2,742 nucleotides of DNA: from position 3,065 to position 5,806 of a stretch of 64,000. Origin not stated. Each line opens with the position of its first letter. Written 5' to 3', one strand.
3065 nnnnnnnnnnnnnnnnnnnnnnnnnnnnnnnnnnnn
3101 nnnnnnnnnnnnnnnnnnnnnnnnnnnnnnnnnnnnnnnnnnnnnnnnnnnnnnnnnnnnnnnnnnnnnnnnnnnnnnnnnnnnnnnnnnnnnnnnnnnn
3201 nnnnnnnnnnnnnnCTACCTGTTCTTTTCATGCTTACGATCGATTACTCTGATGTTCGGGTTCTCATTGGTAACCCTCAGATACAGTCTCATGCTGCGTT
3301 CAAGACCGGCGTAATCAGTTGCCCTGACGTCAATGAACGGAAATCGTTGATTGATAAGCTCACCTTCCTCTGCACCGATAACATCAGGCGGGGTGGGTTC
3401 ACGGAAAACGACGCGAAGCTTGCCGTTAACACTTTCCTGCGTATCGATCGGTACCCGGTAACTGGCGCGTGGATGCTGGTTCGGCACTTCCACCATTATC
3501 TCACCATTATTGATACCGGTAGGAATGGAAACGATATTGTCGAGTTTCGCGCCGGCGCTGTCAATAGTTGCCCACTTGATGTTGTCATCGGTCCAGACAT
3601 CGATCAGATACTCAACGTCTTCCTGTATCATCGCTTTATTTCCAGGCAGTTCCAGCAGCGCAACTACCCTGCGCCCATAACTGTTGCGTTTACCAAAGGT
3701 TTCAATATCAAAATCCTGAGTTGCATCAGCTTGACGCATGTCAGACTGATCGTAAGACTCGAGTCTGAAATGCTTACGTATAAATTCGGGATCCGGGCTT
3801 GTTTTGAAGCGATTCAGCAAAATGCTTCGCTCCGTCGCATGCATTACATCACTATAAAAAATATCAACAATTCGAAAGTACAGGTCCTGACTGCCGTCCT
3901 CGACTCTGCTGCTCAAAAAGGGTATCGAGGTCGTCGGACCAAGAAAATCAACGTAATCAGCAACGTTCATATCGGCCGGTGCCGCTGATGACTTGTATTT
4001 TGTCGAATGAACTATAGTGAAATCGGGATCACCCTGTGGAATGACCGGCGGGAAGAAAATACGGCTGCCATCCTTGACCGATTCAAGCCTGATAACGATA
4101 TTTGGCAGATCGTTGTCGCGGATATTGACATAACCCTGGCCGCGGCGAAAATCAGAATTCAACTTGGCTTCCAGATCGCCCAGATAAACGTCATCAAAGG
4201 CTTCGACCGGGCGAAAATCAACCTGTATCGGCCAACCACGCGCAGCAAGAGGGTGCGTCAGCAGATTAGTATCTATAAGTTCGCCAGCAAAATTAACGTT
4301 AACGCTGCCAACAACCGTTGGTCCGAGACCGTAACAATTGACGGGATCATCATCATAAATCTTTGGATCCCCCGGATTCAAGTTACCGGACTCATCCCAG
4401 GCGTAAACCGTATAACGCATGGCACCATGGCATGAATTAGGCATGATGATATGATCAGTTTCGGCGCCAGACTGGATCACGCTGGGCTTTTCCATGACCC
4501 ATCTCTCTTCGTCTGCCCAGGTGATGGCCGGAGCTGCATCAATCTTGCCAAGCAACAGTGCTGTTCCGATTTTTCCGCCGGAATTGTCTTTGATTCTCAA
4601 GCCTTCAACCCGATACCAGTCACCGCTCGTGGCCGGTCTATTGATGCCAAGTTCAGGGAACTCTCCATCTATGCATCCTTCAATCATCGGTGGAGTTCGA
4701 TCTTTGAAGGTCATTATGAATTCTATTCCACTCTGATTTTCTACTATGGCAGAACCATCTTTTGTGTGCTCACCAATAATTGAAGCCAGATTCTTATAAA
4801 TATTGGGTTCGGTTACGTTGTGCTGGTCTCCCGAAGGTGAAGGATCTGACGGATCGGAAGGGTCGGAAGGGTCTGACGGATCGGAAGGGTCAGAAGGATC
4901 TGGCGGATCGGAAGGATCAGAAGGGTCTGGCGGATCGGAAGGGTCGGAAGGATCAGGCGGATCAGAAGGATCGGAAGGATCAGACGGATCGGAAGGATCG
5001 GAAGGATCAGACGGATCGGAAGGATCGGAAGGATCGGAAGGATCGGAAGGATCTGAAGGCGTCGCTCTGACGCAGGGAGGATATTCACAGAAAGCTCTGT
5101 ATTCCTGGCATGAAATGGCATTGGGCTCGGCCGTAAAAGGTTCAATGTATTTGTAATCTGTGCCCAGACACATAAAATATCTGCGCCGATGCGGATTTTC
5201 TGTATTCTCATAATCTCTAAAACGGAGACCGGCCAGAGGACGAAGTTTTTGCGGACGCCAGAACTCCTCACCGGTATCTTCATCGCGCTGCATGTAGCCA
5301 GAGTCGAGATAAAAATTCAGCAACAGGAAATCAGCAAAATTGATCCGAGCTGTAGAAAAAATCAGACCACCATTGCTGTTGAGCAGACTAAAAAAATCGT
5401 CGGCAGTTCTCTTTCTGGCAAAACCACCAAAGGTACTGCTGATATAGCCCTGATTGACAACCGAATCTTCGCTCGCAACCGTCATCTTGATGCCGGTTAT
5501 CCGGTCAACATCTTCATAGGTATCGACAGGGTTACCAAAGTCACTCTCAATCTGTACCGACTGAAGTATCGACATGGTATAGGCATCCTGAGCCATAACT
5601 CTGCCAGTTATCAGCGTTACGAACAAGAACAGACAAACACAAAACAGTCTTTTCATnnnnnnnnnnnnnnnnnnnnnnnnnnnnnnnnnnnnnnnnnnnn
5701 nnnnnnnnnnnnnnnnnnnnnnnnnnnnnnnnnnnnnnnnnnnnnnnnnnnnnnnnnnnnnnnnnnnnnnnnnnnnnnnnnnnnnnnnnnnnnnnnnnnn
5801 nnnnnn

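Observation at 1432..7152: Pseudopilin operon co-transcribed with a large repeat-bearing secreted protein, a TPR membrane protein and a GAF-adenylate cyclase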

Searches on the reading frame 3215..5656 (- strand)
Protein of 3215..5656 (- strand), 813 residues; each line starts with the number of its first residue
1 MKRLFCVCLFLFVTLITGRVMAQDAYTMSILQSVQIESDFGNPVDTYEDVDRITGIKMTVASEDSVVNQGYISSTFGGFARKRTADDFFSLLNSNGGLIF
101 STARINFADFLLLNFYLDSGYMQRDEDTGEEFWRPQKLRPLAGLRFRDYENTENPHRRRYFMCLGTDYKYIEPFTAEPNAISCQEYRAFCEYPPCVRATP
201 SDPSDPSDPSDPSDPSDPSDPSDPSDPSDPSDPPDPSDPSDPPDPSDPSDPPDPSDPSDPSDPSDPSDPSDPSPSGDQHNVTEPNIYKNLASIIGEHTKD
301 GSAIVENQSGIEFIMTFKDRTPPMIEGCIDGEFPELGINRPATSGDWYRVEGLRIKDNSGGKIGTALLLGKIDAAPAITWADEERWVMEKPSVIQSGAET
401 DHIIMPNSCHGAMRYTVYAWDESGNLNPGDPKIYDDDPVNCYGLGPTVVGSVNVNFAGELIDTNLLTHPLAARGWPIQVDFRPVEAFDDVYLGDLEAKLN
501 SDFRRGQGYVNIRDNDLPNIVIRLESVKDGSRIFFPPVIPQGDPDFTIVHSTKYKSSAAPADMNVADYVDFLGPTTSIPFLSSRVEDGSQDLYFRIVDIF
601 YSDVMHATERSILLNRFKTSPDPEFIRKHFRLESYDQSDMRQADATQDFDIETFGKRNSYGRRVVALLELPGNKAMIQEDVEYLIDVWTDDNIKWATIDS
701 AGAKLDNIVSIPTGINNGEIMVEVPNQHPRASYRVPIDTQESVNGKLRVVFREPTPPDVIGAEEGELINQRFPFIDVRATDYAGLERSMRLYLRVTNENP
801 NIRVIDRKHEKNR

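Call 5: search_protein_families(library=pfam, proteins=[window:3215-5656:-], max_evalue=0.1)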
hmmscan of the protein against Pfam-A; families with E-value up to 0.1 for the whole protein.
window:3215-5656:- (813 aa): 0 families

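Call 6: search_protein_families(library=ncbifam, proteins=[window:3215-5656:-], max_evalue=0.1)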
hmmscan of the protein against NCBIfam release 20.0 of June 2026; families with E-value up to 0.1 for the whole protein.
window:3215-5656:- (813 aa): 0 families

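Call 9: find_encoding_contigs(protein=window:3215-5656:-, flank=10000, max_places=6)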
Protein window:3215-5656:- (813 aa): no gene with exactly this product is on record in the collection.

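Call 10: find_homologous_proteins(query=window:3215-5656:-, max_evalue=0.001)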
Query window:3215-5656:- (813 aa): 57 proteins with E <= 0.001 among 8000 candidates.
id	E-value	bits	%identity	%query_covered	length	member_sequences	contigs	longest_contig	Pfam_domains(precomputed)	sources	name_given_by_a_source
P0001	0.0e+0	1219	74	67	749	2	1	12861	-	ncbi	-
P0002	0.0e+0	1212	75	67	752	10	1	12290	-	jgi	-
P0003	0.0e+0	1177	73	67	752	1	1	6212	-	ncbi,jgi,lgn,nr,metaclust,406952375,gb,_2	ncbi:MAG: hypothetical protein ACD_39C01524G0002 [uncultured bacterium]|nr:MAG: hypothetical protein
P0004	0.0e+0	1167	74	67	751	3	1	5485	-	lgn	-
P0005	0.0e+0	1165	73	67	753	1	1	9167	-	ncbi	-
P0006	0.0e+0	1099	71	67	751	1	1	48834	-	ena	-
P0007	0.0e+0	1077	69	67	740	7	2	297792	-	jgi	jgi:hypothetical protein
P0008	0.0e+0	1046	66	69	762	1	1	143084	-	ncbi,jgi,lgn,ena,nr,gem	ncbi:MAG: hypothetical protein KKB51_14355 [Candidatus Riflebacteria bacterium]|nr:hypothetical prot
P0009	0.0e+0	1040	67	68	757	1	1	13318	-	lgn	-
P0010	0.0e+0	1034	68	67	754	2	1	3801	-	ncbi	-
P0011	7.5e-266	902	60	68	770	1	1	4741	-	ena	-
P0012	5.3e-208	711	51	66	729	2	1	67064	-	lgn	-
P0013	8.3e-204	697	53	65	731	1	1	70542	-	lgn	-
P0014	5.9e-187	641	50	66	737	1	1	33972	-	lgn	-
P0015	1.4e-171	590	46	65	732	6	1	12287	-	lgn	-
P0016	6.3e-166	572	45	66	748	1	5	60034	-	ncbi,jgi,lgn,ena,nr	ncbi:MAG TPA: hypothetical protein PLM07_06270 [Candidatus Rifleibacterium sp.]|nr:hypothetical prot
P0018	3.4e-165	569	46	66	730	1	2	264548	-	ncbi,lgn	ncbi:MAG: hypothetical protein Kow0029_01320 [Candidatus Rifleibacteriota bacterium]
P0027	1.6e-137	478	41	66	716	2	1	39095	-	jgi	jgi:hypothetical protein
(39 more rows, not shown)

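Call 12: find_encoding_contigs(protein=P0018, flank=10000, max_places=2)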
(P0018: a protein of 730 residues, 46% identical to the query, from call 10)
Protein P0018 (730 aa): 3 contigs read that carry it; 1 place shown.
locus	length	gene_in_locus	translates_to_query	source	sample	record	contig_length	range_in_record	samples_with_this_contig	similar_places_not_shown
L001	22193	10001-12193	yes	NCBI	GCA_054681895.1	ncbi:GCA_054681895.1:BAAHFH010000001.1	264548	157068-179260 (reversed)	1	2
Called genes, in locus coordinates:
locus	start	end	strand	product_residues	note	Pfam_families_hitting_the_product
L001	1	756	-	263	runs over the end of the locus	PF00669:Flagellin_N, PF00700:Flagellin_C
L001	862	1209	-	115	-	PF01740:STAS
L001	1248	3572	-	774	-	PF02985:HEAT (faint), PF13646:HEAT_2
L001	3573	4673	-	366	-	-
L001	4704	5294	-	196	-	-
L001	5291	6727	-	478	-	PF13374:TPR_10 (faint), PF07719:TPR_2 (faint), PF13432:TPR_16, PF00515:TPR_1 (weak), PF13424:TPR_12, PF13414:TPR_11 (weak), PF13432:TPR_16 (weak), PF14559:TPR_19 (weak), +4 more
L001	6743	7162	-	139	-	-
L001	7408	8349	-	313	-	PF01116:F_bP_aldolase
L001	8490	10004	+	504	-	PF13424:TPR_12 (faint), PF13432:TPR_16 (faint), PF00515:TPR_1 (faint), PF07719:TPR_2 (faint), PF13174:TPR_6 (faint), PF13428:TPR_14 (faint), PF14559:TPR_19 (faint)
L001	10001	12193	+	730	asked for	-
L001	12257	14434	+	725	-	-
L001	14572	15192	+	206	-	PF07963:N_methyl (faint)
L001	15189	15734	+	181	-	-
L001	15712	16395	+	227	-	-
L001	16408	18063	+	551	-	PF13185:GAF_2 (weak), PF13492:GAF_3 (faint), PF00211:Guanylate_cyc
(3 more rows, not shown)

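Call 13: find_encoding_contigs(protein=P0008, flank=10000, max_places=2)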
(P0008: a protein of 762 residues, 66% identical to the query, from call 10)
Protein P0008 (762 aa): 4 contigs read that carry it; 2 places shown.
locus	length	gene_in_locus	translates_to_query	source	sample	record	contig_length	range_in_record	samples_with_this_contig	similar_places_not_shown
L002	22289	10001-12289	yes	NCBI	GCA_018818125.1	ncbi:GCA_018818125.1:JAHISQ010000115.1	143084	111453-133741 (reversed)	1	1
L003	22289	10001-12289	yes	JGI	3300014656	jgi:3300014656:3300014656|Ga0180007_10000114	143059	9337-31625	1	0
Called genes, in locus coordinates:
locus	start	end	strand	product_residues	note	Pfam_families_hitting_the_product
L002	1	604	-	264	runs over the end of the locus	PF00669:Flagellin_N, PF00700:Flagellin_C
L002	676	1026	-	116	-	PF01740:STAS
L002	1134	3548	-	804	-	PF02985:HEAT (faint), PF13646:HEAT_2 (faint)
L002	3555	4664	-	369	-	-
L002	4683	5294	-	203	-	-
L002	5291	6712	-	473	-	PF07719:TPR_2 (faint), PF13424:TPR_12 (faint), PF13428:TPR_14 (faint), PF13432:TPR_16 (weak), PF24575:TPR_Slam (faint), PF13414:TPR_11 (weak), PF13431:TPR_17 (weak), PF00515:TPR_1 (weak), +3 more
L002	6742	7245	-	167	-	-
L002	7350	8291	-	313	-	PF01116:F_bP_aldolase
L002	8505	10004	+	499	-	PF12895:ANAPC3 (faint), PF13371:TPR_9 (faint), PF00515:TPR_1 (faint), PF07719:TPR_2 (faint), PF13174:TPR_6 (faint), PF13181:TPR_8 (faint), PF13424:TPR_12 (faint), PF13428:TPR_14 (faint), +2 more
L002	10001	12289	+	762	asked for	-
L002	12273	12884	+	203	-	PF07963:N_methyl (weak)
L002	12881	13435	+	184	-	-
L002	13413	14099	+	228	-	-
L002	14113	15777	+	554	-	PF01590:GAF (weak), PF13185:GAF_2, PF13492:GAF_3 (weak), PF00211:Guanylate_cyc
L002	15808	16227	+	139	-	-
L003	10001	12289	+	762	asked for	-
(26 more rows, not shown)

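Call 23: find_encoding_contigs(protein=P0013, flank=10000, max_places=1)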
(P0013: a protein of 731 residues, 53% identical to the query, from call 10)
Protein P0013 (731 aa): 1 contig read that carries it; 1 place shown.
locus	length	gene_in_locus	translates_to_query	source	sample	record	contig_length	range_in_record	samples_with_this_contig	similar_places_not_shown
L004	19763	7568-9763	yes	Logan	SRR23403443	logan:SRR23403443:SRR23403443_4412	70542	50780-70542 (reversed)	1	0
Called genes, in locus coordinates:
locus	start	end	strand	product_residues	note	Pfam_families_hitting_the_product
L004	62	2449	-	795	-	PF02985:HEAT (faint), PF13646:HEAT_2 (weak)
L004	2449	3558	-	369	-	-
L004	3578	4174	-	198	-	-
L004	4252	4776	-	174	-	-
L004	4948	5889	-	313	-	PF01116:F_bP_aldolase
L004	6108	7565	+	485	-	PF14559:TPR_19 (faint), PF14863:Alkyl_sulf_dimr (faint), PF00515:TPR_1 (faint), PF07719:TPR_2 (faint), PF13428:TPR_14 (faint)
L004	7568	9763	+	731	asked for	-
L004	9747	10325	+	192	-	-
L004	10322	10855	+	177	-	-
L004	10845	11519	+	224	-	PF07963:N_methyl (weak)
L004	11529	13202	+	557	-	PF13492:GAF_3 (weak), PF00211:Guanylate_cyc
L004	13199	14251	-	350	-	PF01522:Polysacc_deac_1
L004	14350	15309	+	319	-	-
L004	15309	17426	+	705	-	PF14827:dCache_3 (faint), PF00672:HAMP, PF00512:HisKA, PF02518:HATPase_c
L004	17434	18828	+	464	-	PF00072:Response_reg, PF00158:Sigma54_activat, PF14532:Sigma54_activ_2, PF07728:AAA_5, PF25601:AAA_lid_14, PF02954:HTH_8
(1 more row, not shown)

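Call 24: find_encoding_contigs(protein=P0027, flank=10000, max_places=1)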
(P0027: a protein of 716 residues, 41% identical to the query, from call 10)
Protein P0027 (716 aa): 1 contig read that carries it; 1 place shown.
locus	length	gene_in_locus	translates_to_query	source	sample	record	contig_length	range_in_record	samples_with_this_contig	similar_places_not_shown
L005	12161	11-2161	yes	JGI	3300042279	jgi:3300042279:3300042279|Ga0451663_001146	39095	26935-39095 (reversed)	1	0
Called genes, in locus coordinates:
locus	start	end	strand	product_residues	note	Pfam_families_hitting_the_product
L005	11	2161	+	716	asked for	-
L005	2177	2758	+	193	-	PF07963:N_methyl (weak)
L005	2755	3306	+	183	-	-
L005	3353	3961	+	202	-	-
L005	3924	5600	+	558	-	PF13185:GAF_2 (weak), PF00211:Guanylate_cyc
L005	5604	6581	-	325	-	PF01522:Polysacc_deac_1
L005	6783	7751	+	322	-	-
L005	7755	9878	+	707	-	PF00672:HAMP, PF00512:HisKA, PF02518:HATPase_c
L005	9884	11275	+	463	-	PF00072:Response_reg, PF00158:Sigma54_activat, PF14532:Sigma54_activ_2, PF00004:AAA (weak), PF07728:AAA_5 (weak), PF25601:AAA_lid_14, PF02954:HTH_8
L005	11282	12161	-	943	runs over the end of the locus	PF13620:CarboxypepD_reg, PF13715:CarbopepD_reg_2 (faint), PF01833:TIG (faint)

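Call 25: find_encoding_contigs(protein=P0016, flank=10000, max_places=1)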
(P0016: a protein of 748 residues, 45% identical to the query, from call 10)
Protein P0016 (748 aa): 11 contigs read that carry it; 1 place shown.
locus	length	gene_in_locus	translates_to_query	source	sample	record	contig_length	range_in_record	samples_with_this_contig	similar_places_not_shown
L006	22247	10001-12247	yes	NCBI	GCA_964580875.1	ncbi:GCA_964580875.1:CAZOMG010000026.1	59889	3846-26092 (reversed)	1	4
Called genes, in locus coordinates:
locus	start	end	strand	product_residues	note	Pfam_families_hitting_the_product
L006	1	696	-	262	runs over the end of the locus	PF00669:Flagellin_N, PF00700:Flagellin_C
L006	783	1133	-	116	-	PF01740:STAS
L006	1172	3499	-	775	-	PF13646:HEAT_2 (weak)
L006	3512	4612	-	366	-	PF13424:TPR_12 (faint)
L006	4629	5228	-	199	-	-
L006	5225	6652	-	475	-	PF23914:TPR_CcmH_CycH (faint), PF05099:TerB (faint), PF13428:TPR_14 (faint), PF13432:TPR_16, PF00515:TPR_1 (faint), PF07719:TPR_2 (weak), PF13424:TPR_12, PF14559:TPR_19 (weak), +3 more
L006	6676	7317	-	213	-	-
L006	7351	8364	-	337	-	PF01116:F_bP_aldolase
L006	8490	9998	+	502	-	PF00515:TPR_1 (faint), PF07719:TPR_2 (faint), PF13424:TPR_12 (faint), PF13428:TPR_14 (faint), PF14559:TPR_19 (faint)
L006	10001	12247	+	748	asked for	-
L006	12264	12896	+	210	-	-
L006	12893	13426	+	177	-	-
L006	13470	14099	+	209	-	-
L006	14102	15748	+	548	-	PF13185:GAF_2 (weak), PF13492:GAF_3 (weak), PF00211:Guanylate_cyc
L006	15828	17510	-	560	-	PF07660:STN (faint), PF00263:Secretin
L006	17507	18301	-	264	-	-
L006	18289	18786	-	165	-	-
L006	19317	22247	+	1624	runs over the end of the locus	PF20148:DUF6531, PF05593:RHS_repeat, PF05593:RHS_repeat, PF25023:TEN_YD-shell, PF25023:TEN_YD-shell, PF05593:RHS_repeat, PF25023:TEN_YD-shell, PF25023:TEN_YD-shell, +6 more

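Call 28: predict_structure(alignment_id=A1)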
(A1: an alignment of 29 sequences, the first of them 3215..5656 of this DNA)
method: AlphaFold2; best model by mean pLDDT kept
length: 813 residues; sequences in the alignment: 29
mean_pLDDT: 82.5   pTM: 0.68
mean pLDDT of the five models: 82.5, 81.6, 78.8, 77.5, 77.2
residues with pLDDT >= 90: 426; 70-90: 248; 50-70: 39; < 50: 100
segments of 3 or more residues with pLDDT < 50: 17-22, 196-232, 234-250, 252-278, 804-813
pLDDT, mean of each block of 10 residues (from residue 1): 73 54 75 92 95 94 85 92 92 91 90 90 73 82 93 92 89 92 83 49 40 41 41 41 43 42 39 42 85 93 86 94 89 88 90 91 94 71 86 93 83 93 95 92 91 91 94 95 93 91 91 92 92 92 79 71 82 73 89 94 92 94 94 90 91 92 95 87 94 82 82 91 92 94 92 87 91 97 93 82 46 38
secondary structure, 60 per line:
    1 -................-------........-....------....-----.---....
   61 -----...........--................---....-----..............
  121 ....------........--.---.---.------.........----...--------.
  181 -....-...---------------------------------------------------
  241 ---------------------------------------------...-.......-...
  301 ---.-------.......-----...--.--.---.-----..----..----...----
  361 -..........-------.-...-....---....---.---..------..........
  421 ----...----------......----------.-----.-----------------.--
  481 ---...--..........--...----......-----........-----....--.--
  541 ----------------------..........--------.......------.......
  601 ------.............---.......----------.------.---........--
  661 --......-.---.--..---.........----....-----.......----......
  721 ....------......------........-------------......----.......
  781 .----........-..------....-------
elements in order (helices of 4 or more, strands of 3 or more residues): H2-17 H25-32 E34-37 E44-47 E57-60 E66-68 H69-76 E79-81 H82-94 E98-101 H107-114 E115-124 E131-138 E156-164 E169-171 H182-185 E286-288 H290-296 E298-300 E312-318 E324-326 E354-356 E362-371 E385-388 E392-395 E411-420 E425-427 H438-443 H489-498 E508-513 E519-526 E532-535 H563-572 H582-587 E594-600 H607-619 H623-629 H651-658 E663-668 E682-690 E695-698 E704-710 E715-724 E731-736 E743-750 H764-769 E774-781 E786-793 H803-806

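Call 45: fold_search(model_id=the predicted structure, library=pdb)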
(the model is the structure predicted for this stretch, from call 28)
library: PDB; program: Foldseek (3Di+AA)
matches with E <= 10: 1055; with E <= 0.001: 0
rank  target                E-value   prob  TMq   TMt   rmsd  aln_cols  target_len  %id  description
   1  9fx3_A                1.3e-03  0.60  0.11  0.08  22.9       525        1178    8  Structure of active human CD109 (released 2025-03-19)
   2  4ziq                  2.5e-03  0.54  0.11  0.07  24.9       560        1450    8  Crystal structure of trypsin activated alpha-2-macroglobulin from Escherichia coli. (released 2015-06-10)
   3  6pxv_A                3.1e-03  0.23  0.11  0.11  30.2       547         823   11  Cryo-EM structure of full-length insulin receptor bound to 4 insulin. 3D refinement was focused on the extracellular r (released 2019-09-04)
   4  6pyh_D                4.1e-03  0.16  0.09  0.09  24.4       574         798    8  Cryo-EM structure of full-length IGF1R-IGF1 complex. Only the extracellular region of the complex is resolved. (released 2019-10-23)
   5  8xjs_A                4.9e-03  0.30  0.12  0.12  25.6       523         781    9  Cryo-EM structure of human insulin receptor bound to 3 IGF-I (released 2024-12-25)
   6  6jk8_A                4.9e-03  0.20  0.11  0.11  29.1       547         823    9  Cryo-EM structure of the full-length human IGF-1R in complex with insulin (released 2020-03-04)
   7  7sl2_B                6.1e-03  0.16  0.10  0.10  28.6       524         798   11  Full-length insulin receptor bound with site 2 binding deficient mutant insulin (A-L13R) -- asymmetric conformation (released 2022-03-30)
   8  9fx2                  6.8e-03  0.33  0.11  0.08  24.1       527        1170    7  Structure of methylamine activated CD109 (released 2025-03-19)
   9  7tym_A                6.8e-03  0.16  0.10  0.11  26.2       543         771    8  Cryo-EM Structure of insulin receptor-related receptor (IRR) in active-state captured at pH 9. The 3D refinement was a (released 2023-02-15)
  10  7o7q_A                8.0e-03  0.13  0.10  0.07  33.0       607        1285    6  (h-alpha2M)4 trypsin-activated state (released 2022-04-13)
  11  4u48                  8.9e-03  0.06  0.08  0.05  30.1       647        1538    8  Crystal structure of Salmonella alpha-2-macroglobulin (released 2014-09-17)
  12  7sti_B                9.4e-03  0.16  0.11  0.11  24.3       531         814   10  Full-length insulin receptor bound with unsaturated insulin WT (1 insulin bound) asymmetric conformation (released 2022-03-30)
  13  7tyk_A                1.0e-02  0.13  0.10  0.10  24.0       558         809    9  Cryo-EM Structure of insulin receptor-related receptor (IRR) in apo-state captured at pH 7. The 3D refinement was appl (released 2023-02-15)
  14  8uh2_A                1.2e-02  0.28  0.08  0.10  19.7       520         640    6  Complex of C3b with the inhibitor albicin (released 2024-05-08)
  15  7ysw_C                1.6e-02  0.91  0.09  0.29   6.9       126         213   15  Cryo-EM Structure of FGF23-FGFR4-aKlotho-HS Quaternary Complex (released 2023-06-14)
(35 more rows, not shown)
